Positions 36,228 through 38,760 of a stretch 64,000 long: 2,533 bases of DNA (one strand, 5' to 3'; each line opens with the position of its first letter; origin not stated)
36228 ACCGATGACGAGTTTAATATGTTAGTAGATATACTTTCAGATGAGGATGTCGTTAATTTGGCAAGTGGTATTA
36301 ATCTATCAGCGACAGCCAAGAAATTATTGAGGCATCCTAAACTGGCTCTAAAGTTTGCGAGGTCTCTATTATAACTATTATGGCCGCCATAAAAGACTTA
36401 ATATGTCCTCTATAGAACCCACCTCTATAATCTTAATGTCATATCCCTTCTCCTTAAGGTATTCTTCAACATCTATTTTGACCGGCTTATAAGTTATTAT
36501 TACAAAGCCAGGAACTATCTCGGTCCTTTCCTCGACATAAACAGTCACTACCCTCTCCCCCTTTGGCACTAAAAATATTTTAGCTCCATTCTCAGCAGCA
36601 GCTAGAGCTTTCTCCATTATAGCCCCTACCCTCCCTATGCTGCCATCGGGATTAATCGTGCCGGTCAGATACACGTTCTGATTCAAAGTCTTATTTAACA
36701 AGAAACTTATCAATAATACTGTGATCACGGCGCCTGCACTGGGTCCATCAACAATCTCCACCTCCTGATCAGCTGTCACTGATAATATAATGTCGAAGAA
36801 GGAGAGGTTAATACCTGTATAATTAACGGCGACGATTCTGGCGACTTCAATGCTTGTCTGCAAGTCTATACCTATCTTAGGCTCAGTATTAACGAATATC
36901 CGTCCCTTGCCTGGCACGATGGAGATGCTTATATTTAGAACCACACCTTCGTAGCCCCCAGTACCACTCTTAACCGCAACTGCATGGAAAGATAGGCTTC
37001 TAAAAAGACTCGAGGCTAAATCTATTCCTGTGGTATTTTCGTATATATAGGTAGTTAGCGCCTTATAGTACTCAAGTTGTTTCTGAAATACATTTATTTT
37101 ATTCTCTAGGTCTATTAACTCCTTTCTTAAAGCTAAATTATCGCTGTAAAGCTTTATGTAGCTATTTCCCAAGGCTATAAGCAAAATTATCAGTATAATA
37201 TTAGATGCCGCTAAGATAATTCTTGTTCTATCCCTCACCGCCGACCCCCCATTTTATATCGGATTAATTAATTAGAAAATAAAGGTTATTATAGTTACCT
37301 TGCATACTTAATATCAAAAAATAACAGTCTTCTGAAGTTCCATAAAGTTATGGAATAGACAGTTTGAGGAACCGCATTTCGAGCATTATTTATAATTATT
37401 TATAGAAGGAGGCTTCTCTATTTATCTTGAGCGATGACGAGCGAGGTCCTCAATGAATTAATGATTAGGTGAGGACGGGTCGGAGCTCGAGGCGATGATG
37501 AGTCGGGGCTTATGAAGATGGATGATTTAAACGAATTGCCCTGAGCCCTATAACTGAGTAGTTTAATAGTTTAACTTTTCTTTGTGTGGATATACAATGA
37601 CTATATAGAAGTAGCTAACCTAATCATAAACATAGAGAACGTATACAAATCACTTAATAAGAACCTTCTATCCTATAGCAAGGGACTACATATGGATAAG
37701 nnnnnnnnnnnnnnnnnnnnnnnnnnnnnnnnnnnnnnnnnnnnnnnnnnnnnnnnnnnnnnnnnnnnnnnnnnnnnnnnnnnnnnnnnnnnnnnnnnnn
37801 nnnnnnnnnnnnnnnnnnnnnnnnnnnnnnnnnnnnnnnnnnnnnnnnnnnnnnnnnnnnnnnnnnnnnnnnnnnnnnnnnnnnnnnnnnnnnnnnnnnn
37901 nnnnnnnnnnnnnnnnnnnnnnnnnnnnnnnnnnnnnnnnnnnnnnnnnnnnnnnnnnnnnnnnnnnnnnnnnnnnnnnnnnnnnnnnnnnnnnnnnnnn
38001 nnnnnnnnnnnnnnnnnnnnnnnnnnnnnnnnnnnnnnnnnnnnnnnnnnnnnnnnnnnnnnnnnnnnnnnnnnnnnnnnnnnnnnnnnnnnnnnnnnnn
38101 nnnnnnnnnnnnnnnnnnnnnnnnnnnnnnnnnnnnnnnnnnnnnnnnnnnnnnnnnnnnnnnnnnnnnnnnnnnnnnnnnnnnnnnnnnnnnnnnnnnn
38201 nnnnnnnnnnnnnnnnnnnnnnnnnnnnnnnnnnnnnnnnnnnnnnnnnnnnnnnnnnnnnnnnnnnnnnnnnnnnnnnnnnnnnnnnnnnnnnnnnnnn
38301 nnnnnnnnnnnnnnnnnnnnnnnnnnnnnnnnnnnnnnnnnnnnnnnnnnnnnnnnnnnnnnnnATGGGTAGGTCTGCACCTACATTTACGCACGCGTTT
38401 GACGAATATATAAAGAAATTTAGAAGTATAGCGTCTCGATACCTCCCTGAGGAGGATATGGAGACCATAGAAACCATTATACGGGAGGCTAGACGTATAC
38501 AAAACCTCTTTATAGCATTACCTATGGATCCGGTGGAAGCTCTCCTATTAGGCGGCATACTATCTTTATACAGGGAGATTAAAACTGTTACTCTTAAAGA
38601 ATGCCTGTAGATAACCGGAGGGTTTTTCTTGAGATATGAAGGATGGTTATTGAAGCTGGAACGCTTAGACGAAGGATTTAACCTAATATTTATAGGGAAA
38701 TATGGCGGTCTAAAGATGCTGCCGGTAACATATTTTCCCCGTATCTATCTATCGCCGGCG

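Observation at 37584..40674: P-loop-less RecA/RadB-like protein, an 81-aa protein and an exonuclease-dead family-B polymerase in one tight operon (possible archaeal mutasome-type cassette)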

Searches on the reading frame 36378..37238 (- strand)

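Call 3: search_protein_families(library=pfam, proteins=[window:36378-37238:-], max_evalue=1)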
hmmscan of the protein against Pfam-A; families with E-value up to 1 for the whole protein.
window:36378-37238:- (286 aa): 3 families
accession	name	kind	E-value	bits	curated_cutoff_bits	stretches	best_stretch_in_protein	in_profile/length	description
PF05362.19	Lon_C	-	3e-11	43.7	21.1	1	97-228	39-172/205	Lon protease (S16) C-terminal proteolytic domain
PF13541.12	ChlI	-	0.012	15.9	27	1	172-227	65-120/121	Subunit ChlI of Mg-chelatase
PF17561.7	TssO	-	0.089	13.4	29.2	1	28-60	114-146/148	Type VI secretion system, TssO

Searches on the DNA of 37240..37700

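Call 37: search_rna_families(source=window, start=37240, end=37700, threshold=evalue, max_evalue=10, show_alignments=2)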
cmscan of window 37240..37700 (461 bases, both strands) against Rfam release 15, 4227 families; matches with E-value up to 10: 23.
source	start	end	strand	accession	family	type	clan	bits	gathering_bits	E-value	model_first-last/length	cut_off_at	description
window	37491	37545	+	RF01150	sR11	Gene; snRNA; snoRNA; CD-box;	-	26.8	39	0.0052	1-57/57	no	Small nucleolar RNA sR11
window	37491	37546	+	RF01140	sR20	Gene; snRNA; snoRNA; CD-box;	-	22.3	44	0.02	1-56/56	no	Small nucleolar RNA sR20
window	37518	37621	+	RF01424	snoR118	Gene; snRNA; snoRNA; CD-box;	CL00071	18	44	0.45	1-92/92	no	small nucleolar RNA snoR118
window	37491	37546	+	RF01303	sR49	Gene; snRNA; snoRNA; CD-box;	-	16.4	50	0.92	1-56/56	no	Small nucleolar RNA sR49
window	37506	37548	+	RF00349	snoR11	Gene; snRNA; snoRNA; CD-box;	-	15.8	50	8.8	1-90/90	no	Small nucleolar RNA R11/Z151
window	37491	37546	+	RF01136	sR28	Gene; snRNA; snoRNA; CD-box;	-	15.7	39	0.093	1-55/55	no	Small nucleolar RNA sR28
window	37491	37546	+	RF01129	sR44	Gene; snRNA; snoRNA; CD-box;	-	15.3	45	0.23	1-55/55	no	Small nucleolar RNA sR44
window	37430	37492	+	RF01276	sR53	Gene; snRNA; snoRNA; CD-box;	-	15.3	49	0.37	1-60/60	no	Small nucleolar RNA sR53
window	37250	37285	+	RF01095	PK-CuYV_BPYV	Cis-reg;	-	14.9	60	6.2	1-56/56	no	3'-terminal pseudoknot of CuYV/BPYV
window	37491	37546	+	RF01152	sR1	Gene; snRNA; snoRNA; CD-box;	-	14.7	45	0.2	1-57/57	no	Small nucleolar RNA sR1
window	37429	37487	+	RF01648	ceN65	Gene; snRNA; snoRNA; CD-box;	-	14.6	48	2.4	1-65/65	no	Caenorhabditis snoRNA ceN65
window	37491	37546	+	RF01133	sR3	Gene; snRNA; snoRNA; CD-box;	-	14.2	41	0.28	1-55/55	no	Small nucleolar RNA sR3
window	37467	37517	+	RF01141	sR18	Gene; snRNA; snoRNA; CD-box;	-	14.2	45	1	1-56/56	no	Small nucleolar RNA sR18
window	37491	37540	+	RF00095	snoPyro_CD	Gene; snRNA; snoRNA; CD-box;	CL00132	12.8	45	6.7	1-58/58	no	Pyrococcus C/D box small nucleolar RNA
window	37491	37559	+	RF01126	sR41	Gene; snRNA; snoRNA; CD-box;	-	12.1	54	2.1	1-53/53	no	Small nucleolar RNA sR41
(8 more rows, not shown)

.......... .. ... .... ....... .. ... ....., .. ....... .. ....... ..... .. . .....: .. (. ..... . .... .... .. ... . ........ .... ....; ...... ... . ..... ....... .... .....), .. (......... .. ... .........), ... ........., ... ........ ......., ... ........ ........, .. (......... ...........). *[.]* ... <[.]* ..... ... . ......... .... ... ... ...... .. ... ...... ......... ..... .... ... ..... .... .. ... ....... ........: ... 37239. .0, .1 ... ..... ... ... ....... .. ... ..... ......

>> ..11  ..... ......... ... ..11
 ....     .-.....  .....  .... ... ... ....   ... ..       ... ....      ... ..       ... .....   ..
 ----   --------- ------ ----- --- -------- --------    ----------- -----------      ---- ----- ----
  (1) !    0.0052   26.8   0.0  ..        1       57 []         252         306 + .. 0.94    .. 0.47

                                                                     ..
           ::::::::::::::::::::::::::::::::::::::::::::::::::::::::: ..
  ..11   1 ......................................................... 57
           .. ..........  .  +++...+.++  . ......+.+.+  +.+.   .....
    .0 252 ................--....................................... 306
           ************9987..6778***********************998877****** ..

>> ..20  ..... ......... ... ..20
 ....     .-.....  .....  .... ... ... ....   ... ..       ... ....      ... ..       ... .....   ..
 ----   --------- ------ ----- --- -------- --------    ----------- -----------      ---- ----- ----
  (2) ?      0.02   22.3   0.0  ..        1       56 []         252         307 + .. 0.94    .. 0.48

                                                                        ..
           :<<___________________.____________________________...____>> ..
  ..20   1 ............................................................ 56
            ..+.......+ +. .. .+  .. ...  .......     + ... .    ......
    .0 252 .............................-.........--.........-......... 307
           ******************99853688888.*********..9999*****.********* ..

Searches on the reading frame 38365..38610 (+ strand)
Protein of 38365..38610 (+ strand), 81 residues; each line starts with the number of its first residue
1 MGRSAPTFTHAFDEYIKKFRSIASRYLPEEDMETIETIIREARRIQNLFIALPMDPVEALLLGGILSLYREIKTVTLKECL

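Call 3: search_protein_families(library=pfam, proteins=[window:38365-38610:+], max_evalue=1)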
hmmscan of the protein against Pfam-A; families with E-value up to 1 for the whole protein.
window:38365-38610:+ (81 aa): 3 families
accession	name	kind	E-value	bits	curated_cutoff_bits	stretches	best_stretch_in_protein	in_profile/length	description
PF00512.31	HisKA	-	0.066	13.7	26.9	1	27-48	32-53/66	His Kinase A (phospho-acceptor) domain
PF21826.1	DUF6887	-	0.089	13.5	24.2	1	10-43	24-60/62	Family of unknown function (DUF6887)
PF00390.24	malic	-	0.21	11.8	23.1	1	5-44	25-64/182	Malic enzyme, N-terminal domain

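Call 4: search_protein_families(library=ncbifam, proteins=[window:38365-38610:+], max_evalue=1)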
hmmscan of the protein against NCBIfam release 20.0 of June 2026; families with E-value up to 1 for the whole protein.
window:38365-38610:+ (81 aa): 1 family
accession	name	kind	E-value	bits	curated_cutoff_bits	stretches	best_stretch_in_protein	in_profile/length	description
NF007674.0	PRK10349.1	equivalog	0.033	13.8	449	1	17-80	134-191/256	pimeloyl-ACP methyl ester esterase BioH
